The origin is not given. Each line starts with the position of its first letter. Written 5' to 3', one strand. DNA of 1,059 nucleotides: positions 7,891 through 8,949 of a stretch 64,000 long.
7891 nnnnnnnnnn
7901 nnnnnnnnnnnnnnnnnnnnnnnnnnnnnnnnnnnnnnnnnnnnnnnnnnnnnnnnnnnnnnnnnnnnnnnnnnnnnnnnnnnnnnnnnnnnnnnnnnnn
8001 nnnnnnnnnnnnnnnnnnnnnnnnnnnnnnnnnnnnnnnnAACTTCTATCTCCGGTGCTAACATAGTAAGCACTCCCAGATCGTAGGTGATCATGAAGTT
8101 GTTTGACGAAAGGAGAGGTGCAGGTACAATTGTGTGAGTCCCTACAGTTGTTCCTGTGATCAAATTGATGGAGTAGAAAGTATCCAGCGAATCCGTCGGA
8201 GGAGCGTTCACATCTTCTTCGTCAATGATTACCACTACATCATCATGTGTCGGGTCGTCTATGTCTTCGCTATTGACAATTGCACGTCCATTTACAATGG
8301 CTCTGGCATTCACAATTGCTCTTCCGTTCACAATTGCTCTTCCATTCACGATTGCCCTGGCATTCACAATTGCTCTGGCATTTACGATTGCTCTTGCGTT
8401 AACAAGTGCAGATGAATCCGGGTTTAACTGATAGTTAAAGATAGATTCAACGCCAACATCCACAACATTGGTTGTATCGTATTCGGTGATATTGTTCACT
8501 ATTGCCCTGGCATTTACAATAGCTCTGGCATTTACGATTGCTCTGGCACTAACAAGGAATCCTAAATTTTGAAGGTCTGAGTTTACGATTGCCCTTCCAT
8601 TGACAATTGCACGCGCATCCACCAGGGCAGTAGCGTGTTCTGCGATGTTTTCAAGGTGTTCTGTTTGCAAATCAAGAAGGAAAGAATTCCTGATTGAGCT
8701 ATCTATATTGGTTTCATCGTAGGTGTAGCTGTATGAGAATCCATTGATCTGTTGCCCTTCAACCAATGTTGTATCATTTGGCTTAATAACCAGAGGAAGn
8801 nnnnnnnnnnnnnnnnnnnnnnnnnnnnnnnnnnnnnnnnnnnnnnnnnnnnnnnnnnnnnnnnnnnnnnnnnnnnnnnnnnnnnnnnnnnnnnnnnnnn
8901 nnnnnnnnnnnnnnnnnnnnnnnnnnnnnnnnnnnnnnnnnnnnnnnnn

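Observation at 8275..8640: In-frame 18-bp tandem repeats encoding about 13 (A/G)RAIVN hexapeptides inside the giant T9SS adhesin/protease gene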

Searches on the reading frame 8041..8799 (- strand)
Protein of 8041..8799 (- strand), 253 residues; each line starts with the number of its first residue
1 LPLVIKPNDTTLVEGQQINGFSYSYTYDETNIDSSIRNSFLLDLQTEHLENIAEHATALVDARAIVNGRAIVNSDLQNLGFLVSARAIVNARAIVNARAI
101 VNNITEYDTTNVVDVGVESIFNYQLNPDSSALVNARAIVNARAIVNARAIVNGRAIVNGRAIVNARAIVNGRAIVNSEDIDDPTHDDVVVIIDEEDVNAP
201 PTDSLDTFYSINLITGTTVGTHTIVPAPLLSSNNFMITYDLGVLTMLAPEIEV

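Call 8: find_homologous_proteins(query=window:8041-8799:-, max_evalue=0.001)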
Query seq(253 aa): 8000 candidates shared short words with the query, none scored E <= 0.001.
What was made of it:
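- Tried and rejected: find_homologous_proteins with the 253-aa module returned 8000 candidates and no hit (call 8).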

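Call 13: search_protein_families(library=pfam, proteins=[window:8041-8799:-], max_evalue=10)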
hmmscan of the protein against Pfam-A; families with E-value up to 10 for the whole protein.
seq(253 aa): 6 families
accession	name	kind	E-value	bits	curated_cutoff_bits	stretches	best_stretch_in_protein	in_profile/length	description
PF18676.6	MBG_2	-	0.0021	19.1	25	1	203-245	30-72/72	MBG domain (YGX type)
PF14452.12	Multi_ubiq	-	0.14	12.8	24.5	1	156-196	4-45/69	Multiubiquitin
PF13403.11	Hint_2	-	0.16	12.7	28.4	1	44-78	85-119/147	Hint domain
PF06854.16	Phage_Gp15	-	0.21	12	23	1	15-47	86-117/170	Bacteriophage Gp15 protein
PF17868.7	AAA_lid_8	-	0.36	11.1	22.8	0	162-180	33-51/72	AAA lid domain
PF13562.11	NTP_transf_4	-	0.72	10.4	27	1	127-167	60-100/153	Sugar nucleotidyl transferase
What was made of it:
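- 8041..8799 (-): Repeat module (aa 2765-3017): an MBG domain split by an insertion. Pfam MBG_2 profile 30-72 matches module residues 203-245 (call 13).
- On MBG domain (PF18676 MBG_2): The module scores 19.1 bits against a cut-off of 25, on the C-terminal half only (profile 30-72) (call 13).
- Closest known: MBG domain, YGX type. Different: The module alone scores below Pfam's gathering threshold (19.1 vs 25 bits, call 13).
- Tried and rejected: Pfam at E<=10 on the module and on block 3 gave only chance-level hits (AAA_lid_8, Multi_ubiq, Hint_2) apart from MBG_2 (call 13).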

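Call 22: predict_structure(protein=window:8041-8799:-)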
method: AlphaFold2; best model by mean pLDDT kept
length: 253 residues; sequences in the alignment: 1
mean_pLDDT: 31.9   pTM: 0.23
mean pLDDT of the five models: 31.9, 27.4, 26.9, 26.6, 24.9
residues with pLDDT >= 90: 0; 70-90: 0; 50-70: 0; < 50: 253
segments of 3 or more residues with pLDDT < 50: 1-253
pLDDT, mean of each block of 10 residues (from residue 1): 31 32 28 32 32 33 35 33 31 33 29 29 30 32 34 35 35 36 35 31 29 32 32 31 30 29
secondary structure, 60 per line:
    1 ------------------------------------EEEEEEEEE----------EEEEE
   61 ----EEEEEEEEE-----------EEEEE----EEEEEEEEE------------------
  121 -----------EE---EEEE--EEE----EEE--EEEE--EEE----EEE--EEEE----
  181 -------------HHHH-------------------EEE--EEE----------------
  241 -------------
elements in order: E37-45 E56-60 E65-73 E85-89 E94-102 E137-140 E143-145 E150-152 E155-158 E161-163 E168-170 E173-176 H194-197 E217-219 E222-224
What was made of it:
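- Tried and rejected: AlphaFold on the single sequence was useless, with pLDDT 32 (call 22).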

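Call 23: search_protein_representatives(protein=window:8041-8799:-)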
Query: 253 residues. Proteins with E-value up to 0.001 (for the whole library): 194; up to 1e-10: 92; up to 1e-30: 17. The best 150 are listed.
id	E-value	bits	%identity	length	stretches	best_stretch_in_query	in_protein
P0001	1.9e-59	217.3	49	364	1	1-246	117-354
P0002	1.0e-56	208.4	49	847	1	1-251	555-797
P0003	6.6e-56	205.8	53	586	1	11-247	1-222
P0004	8.0e-49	182.6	49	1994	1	1-247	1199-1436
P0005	5.8e-46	173.2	49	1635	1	1-249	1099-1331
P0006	8.5e-46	172.7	47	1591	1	1-250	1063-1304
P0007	1.8e-42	161.8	39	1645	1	1-246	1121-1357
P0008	2.7e-41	158.0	49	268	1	45-247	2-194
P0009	2.7e-41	158.0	40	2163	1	1-246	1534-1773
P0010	5.7e-39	150.4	40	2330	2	1-241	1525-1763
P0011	5.0e-37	144.0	42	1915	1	1-247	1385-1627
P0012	7.6e-36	140.1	43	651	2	1-251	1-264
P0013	2.2e-35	138.6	42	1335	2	1-167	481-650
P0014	2.5e-35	138.5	41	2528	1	2-242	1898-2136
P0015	1.1e-32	129.8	40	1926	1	1-249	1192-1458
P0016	8.8e-32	126.8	44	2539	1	1-245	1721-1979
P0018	1.5e-30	122.8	41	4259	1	1-247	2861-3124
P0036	1.9e-18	83.2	37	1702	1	2-253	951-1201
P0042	7.0e-18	81.4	44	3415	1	1-247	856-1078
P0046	2.4e-17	79.7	37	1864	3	2-247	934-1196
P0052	5.5e-17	78.4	43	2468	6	73-247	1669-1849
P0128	5.5e-08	49.0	39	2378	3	86-246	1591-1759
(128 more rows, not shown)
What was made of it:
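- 8041..8799 (-): 194 representative proteins match at E<=1e-3 (call 23)
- Tried and rejected: The exhaustive representative search worked instead (call 23).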

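Call 31: search_protein_families(library=pfam, proteins=[P0004, P0009, P0052, P0036, P0005], max_evalue=0.001)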
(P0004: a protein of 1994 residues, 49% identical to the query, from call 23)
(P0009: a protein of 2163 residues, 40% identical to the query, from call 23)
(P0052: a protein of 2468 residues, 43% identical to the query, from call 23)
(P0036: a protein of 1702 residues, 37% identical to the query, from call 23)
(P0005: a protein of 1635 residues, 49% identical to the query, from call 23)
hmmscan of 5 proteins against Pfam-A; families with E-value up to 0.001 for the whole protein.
P0004 (1994 aa): 3 families
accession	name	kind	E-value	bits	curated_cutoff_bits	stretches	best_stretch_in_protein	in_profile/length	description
PF18676.6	MBG_2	-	7.8e-66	219.1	25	5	1533-1605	4-72/72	MBG domain (YGX type)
PF00082.27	Peptidase_S8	-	1.6e-15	57.7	21.8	1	819-993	136-288/288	Subtilase family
PF18962.6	Por_Secre_tail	-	3.7e-10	40.4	27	1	1919-1985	2-67/75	Secretion system C-terminal sorting domain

P0009 (2163 aa): 7 families
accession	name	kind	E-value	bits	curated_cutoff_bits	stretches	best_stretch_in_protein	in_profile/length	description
PF00082.27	Peptidase_S8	-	5.1e-17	62.6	21.8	1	1160-1334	140-288/288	Subtilase family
PF18962.6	Por_Secre_tail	-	1.5e-12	48.1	27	1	2089-2160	3-73/75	Secretion system C-terminal sorting domain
PF22352.2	K319L-like_PKD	-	2.1e-12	47.3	27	0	372-444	1-83/84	K319L-like, PKD domain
PF18676.6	MBG_2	-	8.7e-12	45.9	25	1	1444-1507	1-54/72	MBG domain (YGX type)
PF18911.6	PKD_4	-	9.3e-09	35.7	27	1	366-443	2-83/85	PKD domain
PF00801.26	PKD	-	3.8e-08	33.7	23.5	0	385-429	17-64/80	PKD domain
PF11999.13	Ice_binding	-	0.00019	21.6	28.7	0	214-321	91-195/208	Ice-binding-like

P0052 (2468 aa): 4 families
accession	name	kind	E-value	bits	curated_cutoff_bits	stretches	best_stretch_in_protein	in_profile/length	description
PF18676.6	MBG_2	-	1.1e-38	132.1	25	2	1933-2009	1-72/72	MBG domain (YGX type)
PF00082.27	Peptidase_S8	-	3.2e-12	46.8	21.8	1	799-910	181-276/288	Subtilase family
PF02494.22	HYR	-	9.7e-12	45.5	21.7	1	2014-2087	5-81/81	HYR domain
PF18962.6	Por_Secre_tail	-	9e-11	42.4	27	1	2392-2466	1-74/75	Secretion system C-terminal sorting domain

P0036 (1702 aa): 4 families
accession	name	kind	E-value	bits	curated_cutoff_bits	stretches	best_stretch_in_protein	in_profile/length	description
PF18887.5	MBG_3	-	9.8e-51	170.2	25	3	1281-1344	6-69/72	MBG domain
PF00082.27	Peptidase_S8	-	1.8e-17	64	21.8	1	572-730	155-288/288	Subtilase family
PF18962.6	Por_Secre_tail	-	4.9e-11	43.2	27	1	1627-1701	1-75/75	Secretion system C-terminal sorting domain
PF18676.6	MBG_2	-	5.8e-08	33.7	25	0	1424-1495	2-71/72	MBG domain (YGX type)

P0005 (1635 aa): 4 families
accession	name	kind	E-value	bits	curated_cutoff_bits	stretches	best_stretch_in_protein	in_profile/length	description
PF18676.6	MBG_2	-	1.6e-16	61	25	2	1003-1066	1-54/72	MBG domain (YGX type)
PF00082.27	Peptidase_S8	-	2.8e-14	53.5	21.8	1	716-893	138-288/288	Subtilase family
PF18962.6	Por_Secre_tail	-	1.5e-08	35.3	27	1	1562-1630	2-71/75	Secretion system C-terminal sorting domain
PF23981.1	DUF7305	-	0.00051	20.4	27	1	212-341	48-178/185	Domain of unknown function (DUF7305)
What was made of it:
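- On T9SS type A cargo: All five relatives checked also have it (call 31).
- Closest known: MBG domain, YGX type. Same: It lies within an array of MBG domains in most relatives (call 31).
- Five of five checked have the order S8, then module, then T9SS CTD, with MBG domains detected in all five (call 31).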

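Call 34: predict_structure(alignment_id=A1)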
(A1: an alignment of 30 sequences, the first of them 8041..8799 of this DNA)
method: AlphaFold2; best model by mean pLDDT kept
length: 253 residues; sequences in the alignment: 30
mean_pLDDT: 81.3   pTM: 0.81
mean pLDDT of the five models: 81.3, 75.4, 75.3, 74.3, 73.3
residues with pLDDT >= 90: 117; 70-90: 80; 50-70: 36; < 50: 20
segments of 3 or more residues with pLDDT < 50: 164-181
pLDDT, mean of each block of 10 residues (from residue 1): 95 91 95 94 93 93 94 94 90 68 65 92 84 70 72 68 44 37 66 82 78 96 95 82 95 79
secondary structure, 60 per line:
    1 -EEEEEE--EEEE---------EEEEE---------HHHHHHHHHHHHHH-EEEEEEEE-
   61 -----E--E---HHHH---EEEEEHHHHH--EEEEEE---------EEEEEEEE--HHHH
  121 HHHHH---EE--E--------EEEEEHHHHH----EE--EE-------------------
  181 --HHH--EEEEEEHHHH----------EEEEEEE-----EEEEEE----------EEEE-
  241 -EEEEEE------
elements in order: E2-7 E10-13 E23-27 H37-50 E52-59 H73-76 E80-84 H85-89 E92-97 E107-114 H117-125 E142-146 H147-151 E188-193 H194-197 E208-214 E220-225 E236-239 E242-247
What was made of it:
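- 8041..8799 (-): AlphaFold pLDDT 81, pTM 0.81 (call 34).
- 8581..8628 (-): Block 1: leader ALVD plus ARAIVN and GRAIVN (aa 2822-2837). AlphaFold pLDDT about 94 (call 34)
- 8272..8409 (-): Block 3: leader ALVN plus 7 units in the order A A A G G A G (aa 2895-2940). This is the only block whose count varies among relatives (4-8). AlphaFold pLDDT falls from about 70 to 37 along the block (call 34)
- On Hexapeptide repeat / left-handed beta-helix (PF00132): The AlphaFold model has no solenoid (call 34).
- AlphaFold with an alignment gives one compact domain, pTM 0.81, with block 1 at pLDDT 94 (call 34). It places identical units in different conformations, both strand and helical turn (call 34). 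AlphaFold confidence is low over block 3 (call 34). Block 1 is modelled with pLDDT 94 inside a compact domain (call 34). AlphaFold, which readily models solenoids, gives none (call 34).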

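Call 37: fold_search(model_id=the predicted structure, library=pdb)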
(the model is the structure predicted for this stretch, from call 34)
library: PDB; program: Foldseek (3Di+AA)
matches with E <= 10: 34; with E <= 0.001: 0
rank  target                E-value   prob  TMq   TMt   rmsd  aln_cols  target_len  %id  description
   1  4ums                  2.0e+00  0.04  0.10  0.16   9.4        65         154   12  The crystal structure of the seventh ScaB type I cohesin from Pseudobacteroides cellulosolvens (released 2015-05-06)
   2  8gyr_B                2.5e+00  0.07  0.10  0.13   7.8        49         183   22  Crystal structure of a variable region segment of Leptospira host-interacting outer surface protein, LigA (released 2023-06-28)
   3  7ubx_A                2.5e+00  0.04  0.11  0.08   8.2        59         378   12  Structure of a pore forming fragment of Clostridium difficile toxin A in complex with VHH AA6 (released 2022-11-16)
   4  5k6u_A                3.2e+00  0.00  0.09  0.06  18.9       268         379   10  Sidekick-1 immunoglobulin domains 1-4, crystal form 1 (released 2016-09-28)
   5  1okj_C                4.6e+00  0.01  0.08  0.09  16.9       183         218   11  crystal structure of the essential E. coli YeaZ protein by MAD method using the gadolinium complex "DOTMA" (released 2004-09-16)
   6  6q26_A                5.2e+00  0.01  0.09  0.09  15.5       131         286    8  N-Acetylmannosamine kinase from Staphylococcus aureus (released 2020-01-22)
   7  5xwx_A                5.5e+00  0.00  0.08  0.06  18.7       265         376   10  Crystal structure of the four N-terminal immunoglogulin domains of Sidekick-1 protein (released 2018-08-29)
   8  8b6l_P                5.8e+00  0.02  0.09  0.04   5.4        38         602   18  Subtomogram average of the human Sec61-TRAP-OSTA-translocon (released 2022-12-07)
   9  9tf5_A                6.2e+00  0.01  0.09  0.15   9.1        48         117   23  Structure of human wild-type signal regulatory protein alpha V2 variant (SIRPaV2) with zinc (released 2026-01-28)
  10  4ng0_A                6.6e+00  0.01  0.08  0.19   9.1        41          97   12  Lar_0958 a cell surface adhesin from lactobacillus reuteri (released 2014-07-09)
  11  1okj_D                6.6e+00  0.01  0.13  0.14  15.4       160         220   11  crystal structure of the essential E. coli YeaZ protein by MAD method using the gadolinium complex "DOTMA" (released 2004-09-16)
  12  7eeb_G                6.6e+00  0.01  0.05  0.02  11.9        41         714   15  Structure of the CatSpermasome (released 2021-07-28)
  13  9ohc                  7.4e+00  0.02  0.12  0.02   8.2        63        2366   14  CryoEM structure of Toxin B (TcdB) from clostridioides difficile complexed with taurochenodeoxycholic acid (TCDCA) (released 2026-03-11)
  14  9g93_G                7.4e+00  0.00  0.08  0.07  13.2        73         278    7  CryoET structure of the in vitro grown Bacillus anthracis Sap S-layer (released 2024-12-18)
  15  3tsq                  7.9e+00  0.01  0.10  0.05  13.8       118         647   13  Crystal structure of E. coli HypF with ATP and Carbamoyl phosphate (released 2011-12-28)
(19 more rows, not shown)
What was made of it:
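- On MBG domain (PF18676 MBG_2): Foldseek gives nothing significant (call 37).
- Tried and rejected: Foldseek against the PDB found nothing at E<=0.001 (call 37).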

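Call 41: find_related_loci(query=window:8041-8799:-, collection=metagenome_contigs, flank=2500)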
Query window:8041-8799:- (253 aa) in metagenome_contigs; peptide patterns used: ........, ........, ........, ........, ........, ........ (x = any residue, [..] = any of these).
229 stretches matched a pattern; 9 encode a relative of the query (tblastn E <= 1e-3); 9 distinct loci.
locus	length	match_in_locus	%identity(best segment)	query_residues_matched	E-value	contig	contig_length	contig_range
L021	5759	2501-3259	100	1-253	2e-166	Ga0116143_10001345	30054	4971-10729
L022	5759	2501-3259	78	1-253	1e-128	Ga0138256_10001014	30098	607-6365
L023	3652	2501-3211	62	1-247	5e-86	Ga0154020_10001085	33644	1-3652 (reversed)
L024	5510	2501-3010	30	1-171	7e-15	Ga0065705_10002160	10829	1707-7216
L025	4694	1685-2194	32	1-171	2e-14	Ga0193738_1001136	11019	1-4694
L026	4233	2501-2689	48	184-247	3e-12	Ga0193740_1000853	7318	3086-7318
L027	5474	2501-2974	28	1-158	6e-12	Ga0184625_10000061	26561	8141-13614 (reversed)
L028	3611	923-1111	44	184-247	6e-11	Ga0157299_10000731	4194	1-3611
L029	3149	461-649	42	184-247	5e-10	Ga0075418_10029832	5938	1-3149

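Call 46: search_solved_structures(query=A1, max_evalue=1)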
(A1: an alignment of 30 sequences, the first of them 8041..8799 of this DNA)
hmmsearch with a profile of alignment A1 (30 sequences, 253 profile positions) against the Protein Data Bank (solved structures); distinct sequences matched with E-value up to 1: 1.
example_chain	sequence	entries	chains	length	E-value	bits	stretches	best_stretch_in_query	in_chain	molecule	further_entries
9fhl_D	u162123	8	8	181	0.22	14.2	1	53-125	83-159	Small ribosomal subunit protein uS4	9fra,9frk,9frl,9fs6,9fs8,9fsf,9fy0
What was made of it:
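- Tried and rejected: A PDB sequence search found nothing relevant (call 46).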

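Call 49: list_cluster_members(proteins=[P0004, P0005, P0009, P0018, P0036, P0052, P0042, P0046, P0128, P0016])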
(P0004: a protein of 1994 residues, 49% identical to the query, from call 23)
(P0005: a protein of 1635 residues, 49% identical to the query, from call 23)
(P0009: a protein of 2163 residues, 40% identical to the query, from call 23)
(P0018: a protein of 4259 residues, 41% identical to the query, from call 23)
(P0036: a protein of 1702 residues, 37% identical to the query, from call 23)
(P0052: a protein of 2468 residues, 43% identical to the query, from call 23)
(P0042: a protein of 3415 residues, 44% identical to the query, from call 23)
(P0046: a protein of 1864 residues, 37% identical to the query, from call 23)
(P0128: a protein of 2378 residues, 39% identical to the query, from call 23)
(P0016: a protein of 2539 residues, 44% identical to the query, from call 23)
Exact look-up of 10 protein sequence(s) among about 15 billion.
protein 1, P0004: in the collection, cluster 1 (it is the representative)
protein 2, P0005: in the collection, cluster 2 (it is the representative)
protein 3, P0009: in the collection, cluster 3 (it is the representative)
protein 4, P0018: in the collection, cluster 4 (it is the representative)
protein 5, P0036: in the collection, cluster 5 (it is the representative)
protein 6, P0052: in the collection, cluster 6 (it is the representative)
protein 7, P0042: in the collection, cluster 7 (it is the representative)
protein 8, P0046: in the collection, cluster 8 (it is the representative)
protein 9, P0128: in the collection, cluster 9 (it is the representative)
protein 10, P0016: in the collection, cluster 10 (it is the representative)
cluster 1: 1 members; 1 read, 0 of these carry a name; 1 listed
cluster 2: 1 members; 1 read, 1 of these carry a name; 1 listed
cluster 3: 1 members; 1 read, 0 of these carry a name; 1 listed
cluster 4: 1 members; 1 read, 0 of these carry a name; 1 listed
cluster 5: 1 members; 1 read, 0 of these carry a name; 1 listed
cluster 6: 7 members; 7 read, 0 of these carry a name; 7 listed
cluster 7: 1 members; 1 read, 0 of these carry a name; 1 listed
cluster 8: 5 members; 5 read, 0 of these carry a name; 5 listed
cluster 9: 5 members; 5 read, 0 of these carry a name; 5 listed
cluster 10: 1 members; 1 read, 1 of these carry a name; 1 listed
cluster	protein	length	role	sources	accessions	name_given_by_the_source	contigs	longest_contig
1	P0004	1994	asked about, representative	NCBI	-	-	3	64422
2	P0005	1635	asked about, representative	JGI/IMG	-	hypothetical protein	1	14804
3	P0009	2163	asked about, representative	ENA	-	-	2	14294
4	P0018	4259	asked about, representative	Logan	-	-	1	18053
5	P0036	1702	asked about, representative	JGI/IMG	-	-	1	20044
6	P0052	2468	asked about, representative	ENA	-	-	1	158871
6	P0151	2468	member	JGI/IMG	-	-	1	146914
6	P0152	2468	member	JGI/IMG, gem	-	-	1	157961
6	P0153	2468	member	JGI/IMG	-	-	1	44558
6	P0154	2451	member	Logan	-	-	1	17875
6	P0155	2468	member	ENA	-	-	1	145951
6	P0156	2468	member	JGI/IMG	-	-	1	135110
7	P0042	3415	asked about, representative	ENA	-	-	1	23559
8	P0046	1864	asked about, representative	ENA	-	-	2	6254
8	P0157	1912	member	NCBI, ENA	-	-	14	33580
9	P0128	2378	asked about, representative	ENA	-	-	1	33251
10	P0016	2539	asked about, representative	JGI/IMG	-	hypothetical protein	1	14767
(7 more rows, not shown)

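Call 57: search_protein_families(library=pfam, alignment_id=A1, max_evalue=0.01)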
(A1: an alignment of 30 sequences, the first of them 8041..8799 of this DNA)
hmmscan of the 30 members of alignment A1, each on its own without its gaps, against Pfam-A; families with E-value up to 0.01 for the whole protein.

A. member 1, window:8041-8799:- (253 aa): 1 family
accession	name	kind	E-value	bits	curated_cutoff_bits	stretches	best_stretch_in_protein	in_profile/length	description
PF18676.6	MBG_2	-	0.0021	19.1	25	0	203-245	30-72/72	MBG domain (YGX type)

B. families by the number of members that match (of 30 scanned): 6 families
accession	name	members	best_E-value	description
PF18676.6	MBG_2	7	4e-05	MBG domain (YGX type)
PF20606.3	DUF6799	1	0.00022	Domain of unknown function (DUF6799)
PF05488.18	PAAR_motif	1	0.00098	PAAR motif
PF11761.13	CbiG_mid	1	0.0011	Cobalamin biosynthesis central region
PF11263.13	Attachment_P66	1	0.0028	Borrelia burgdorferi attachment protein P66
PF22479.2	Pam3_gp18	1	0.0078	Cyanophage baseplate Pam3 plug gp18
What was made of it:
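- On MBG domain (PF18676 MBG_2): Only 7 of 30 family members reach E<=0.01 (call 57).
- Closest known: MBG domain, YGX type. Different: Only 7 of 30 members reach E<=0.01 (call 57).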

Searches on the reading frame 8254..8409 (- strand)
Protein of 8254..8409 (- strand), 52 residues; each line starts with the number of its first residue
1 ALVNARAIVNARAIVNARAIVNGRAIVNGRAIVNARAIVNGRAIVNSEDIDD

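Call 13: search_protein_families(library=pfam, proteins=[window:8254-8409:-], max_evalue=10)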
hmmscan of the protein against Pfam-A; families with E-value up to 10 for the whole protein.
seq(52 aa): 3 families
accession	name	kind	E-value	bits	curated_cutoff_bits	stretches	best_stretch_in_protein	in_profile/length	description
PF17868.7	AAA_lid_8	-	0.019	15.2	22.8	1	32-50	33-51/72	AAA lid domain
PF04060.18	FeS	-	0.59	10.4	23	0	17-28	18-29/33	Putative Fe-S cluster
PF16942.10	CclA_1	-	1.7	9.4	25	0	12-35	59-80/103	Putative cyclic bacteriocin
